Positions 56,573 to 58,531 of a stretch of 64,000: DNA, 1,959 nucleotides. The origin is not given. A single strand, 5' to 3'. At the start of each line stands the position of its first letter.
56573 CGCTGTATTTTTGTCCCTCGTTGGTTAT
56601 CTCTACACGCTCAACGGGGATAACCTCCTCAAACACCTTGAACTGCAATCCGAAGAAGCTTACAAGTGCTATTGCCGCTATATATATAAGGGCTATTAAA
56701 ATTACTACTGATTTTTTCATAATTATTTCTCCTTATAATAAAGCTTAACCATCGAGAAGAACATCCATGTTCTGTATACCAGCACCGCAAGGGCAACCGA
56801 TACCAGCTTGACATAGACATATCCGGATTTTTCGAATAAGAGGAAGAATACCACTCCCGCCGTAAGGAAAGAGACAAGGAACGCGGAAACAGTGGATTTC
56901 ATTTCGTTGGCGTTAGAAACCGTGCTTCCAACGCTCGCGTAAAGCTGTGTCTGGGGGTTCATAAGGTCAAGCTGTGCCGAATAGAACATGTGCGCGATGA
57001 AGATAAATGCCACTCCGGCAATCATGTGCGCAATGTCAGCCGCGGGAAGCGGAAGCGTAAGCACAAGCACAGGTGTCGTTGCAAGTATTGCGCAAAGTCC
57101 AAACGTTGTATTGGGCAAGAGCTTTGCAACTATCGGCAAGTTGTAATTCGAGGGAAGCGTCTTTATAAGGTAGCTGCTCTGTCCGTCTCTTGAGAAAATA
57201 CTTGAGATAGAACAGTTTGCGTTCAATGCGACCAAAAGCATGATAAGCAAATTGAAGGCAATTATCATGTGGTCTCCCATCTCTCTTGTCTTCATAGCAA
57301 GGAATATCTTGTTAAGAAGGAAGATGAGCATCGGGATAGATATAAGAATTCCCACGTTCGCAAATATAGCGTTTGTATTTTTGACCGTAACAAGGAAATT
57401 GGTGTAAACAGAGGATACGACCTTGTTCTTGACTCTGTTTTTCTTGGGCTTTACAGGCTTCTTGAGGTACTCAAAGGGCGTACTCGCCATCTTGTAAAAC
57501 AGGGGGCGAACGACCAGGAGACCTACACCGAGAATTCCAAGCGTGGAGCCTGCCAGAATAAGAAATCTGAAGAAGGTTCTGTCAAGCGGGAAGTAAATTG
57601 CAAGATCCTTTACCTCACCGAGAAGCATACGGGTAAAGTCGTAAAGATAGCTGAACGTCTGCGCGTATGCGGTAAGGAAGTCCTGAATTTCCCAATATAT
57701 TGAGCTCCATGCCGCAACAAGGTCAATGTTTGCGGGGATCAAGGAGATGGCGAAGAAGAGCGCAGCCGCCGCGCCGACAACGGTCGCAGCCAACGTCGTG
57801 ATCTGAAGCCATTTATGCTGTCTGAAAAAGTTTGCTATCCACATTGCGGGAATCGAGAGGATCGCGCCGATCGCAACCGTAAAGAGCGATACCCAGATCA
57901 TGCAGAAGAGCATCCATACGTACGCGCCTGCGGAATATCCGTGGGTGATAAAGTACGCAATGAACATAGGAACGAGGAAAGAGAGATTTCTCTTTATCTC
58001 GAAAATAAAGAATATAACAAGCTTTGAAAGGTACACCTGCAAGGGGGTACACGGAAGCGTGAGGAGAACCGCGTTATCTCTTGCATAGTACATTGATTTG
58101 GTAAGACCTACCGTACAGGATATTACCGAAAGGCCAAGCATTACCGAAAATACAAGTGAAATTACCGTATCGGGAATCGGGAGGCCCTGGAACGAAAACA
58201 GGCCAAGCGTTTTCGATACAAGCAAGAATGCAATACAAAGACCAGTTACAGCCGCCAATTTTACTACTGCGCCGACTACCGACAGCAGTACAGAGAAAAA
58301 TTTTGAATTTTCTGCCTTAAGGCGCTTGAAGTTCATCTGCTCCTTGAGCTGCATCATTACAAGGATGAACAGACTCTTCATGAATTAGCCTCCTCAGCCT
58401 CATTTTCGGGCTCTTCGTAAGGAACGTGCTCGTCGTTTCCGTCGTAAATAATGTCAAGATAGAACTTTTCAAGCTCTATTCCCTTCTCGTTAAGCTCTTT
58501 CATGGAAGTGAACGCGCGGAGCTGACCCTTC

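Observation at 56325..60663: ABC ATPase fused to a ~460-aa YwaF/TMEM164-like polytopic domain, in an operon with an ABC-2-like permease and Ig-domain surface proteins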

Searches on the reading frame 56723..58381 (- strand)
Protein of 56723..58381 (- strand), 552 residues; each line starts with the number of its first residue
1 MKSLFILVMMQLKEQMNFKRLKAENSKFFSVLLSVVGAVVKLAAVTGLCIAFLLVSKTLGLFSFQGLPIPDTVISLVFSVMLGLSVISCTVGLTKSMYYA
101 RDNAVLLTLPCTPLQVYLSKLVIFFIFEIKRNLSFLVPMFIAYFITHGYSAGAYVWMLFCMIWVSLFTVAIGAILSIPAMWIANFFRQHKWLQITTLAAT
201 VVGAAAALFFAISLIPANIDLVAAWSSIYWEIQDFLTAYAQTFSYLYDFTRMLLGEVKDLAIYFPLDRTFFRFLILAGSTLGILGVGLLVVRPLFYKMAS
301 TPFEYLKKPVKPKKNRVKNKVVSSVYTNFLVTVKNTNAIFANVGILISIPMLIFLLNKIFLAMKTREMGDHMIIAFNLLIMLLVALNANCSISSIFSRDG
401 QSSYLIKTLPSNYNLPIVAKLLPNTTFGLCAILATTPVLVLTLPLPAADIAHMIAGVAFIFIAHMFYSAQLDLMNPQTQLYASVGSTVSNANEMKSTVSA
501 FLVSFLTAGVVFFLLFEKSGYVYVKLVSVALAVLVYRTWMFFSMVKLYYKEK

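Call 3: search_protein_families(library=pfam, proteins=[window:56723-58381:-], max_evalue=0.1)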
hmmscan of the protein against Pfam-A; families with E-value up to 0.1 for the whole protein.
window:56723-58381:- (552 aa): 1 family
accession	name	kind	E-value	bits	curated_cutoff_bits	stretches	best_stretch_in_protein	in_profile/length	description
PF16949.11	ABC_tran_2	-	6.4e-05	22.4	25.7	1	60-209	36-182/542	Putative ATP-binding cassette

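Call 4: search_protein_families(library=ncbifam, proteins=[window:56723-58381:-], max_evalue=0.1)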
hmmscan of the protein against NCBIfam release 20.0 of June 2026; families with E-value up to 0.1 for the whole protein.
window:56723-58381:- (552 aa): 0 families

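Call 24: search_solved_structures(query=window:56723-58381:-, max_evalue=10)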
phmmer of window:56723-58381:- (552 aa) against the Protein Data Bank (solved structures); distinct sequences matched with E-value up to 10: 0.

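Call 37: search_protein_families(library=pfam, alignment_id=A4, max_evalue=0.1)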
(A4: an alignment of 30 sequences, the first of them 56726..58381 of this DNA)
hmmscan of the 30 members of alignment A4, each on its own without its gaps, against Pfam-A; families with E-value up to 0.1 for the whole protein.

A. member 1, window:56726-58381:- (552 aa): 1 family
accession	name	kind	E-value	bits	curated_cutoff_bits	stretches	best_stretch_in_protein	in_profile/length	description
PF16949.11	ABC_tran_2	-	6.4e-05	22.4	25.7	1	60-209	36-182/542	Putative ATP-binding cassette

B. families by the number of members that match (of 30 scanned): 7 families
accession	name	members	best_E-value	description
PF16949.11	ABC_tran_2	20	6e-12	Putative ATP-binding cassette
PF12730.13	ABC2_membrane_4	3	0.00068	ABC-2 family transporter protein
PF04689.18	S1FA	2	0.0021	DNA binding protein S1FA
PF19506.4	DUF6040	1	0.029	Family of unknown function (DUF6040)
PF02532.19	PsbI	1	0.051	Photosystem II reaction centre I protein (PSII 4.8 kDa protein)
PF07235.16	DUF1427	1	0.075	Protein of unknown function (DUF1427)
PF00060.32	Lig_chan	1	0.091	Ligand-gated ion channel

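Call 40: search_solved_structures(query=A4, max_evalue=10)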
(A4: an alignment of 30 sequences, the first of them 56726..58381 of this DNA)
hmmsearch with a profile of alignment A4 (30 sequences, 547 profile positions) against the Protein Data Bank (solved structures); distinct sequences matched with E-value up to 10: 0.
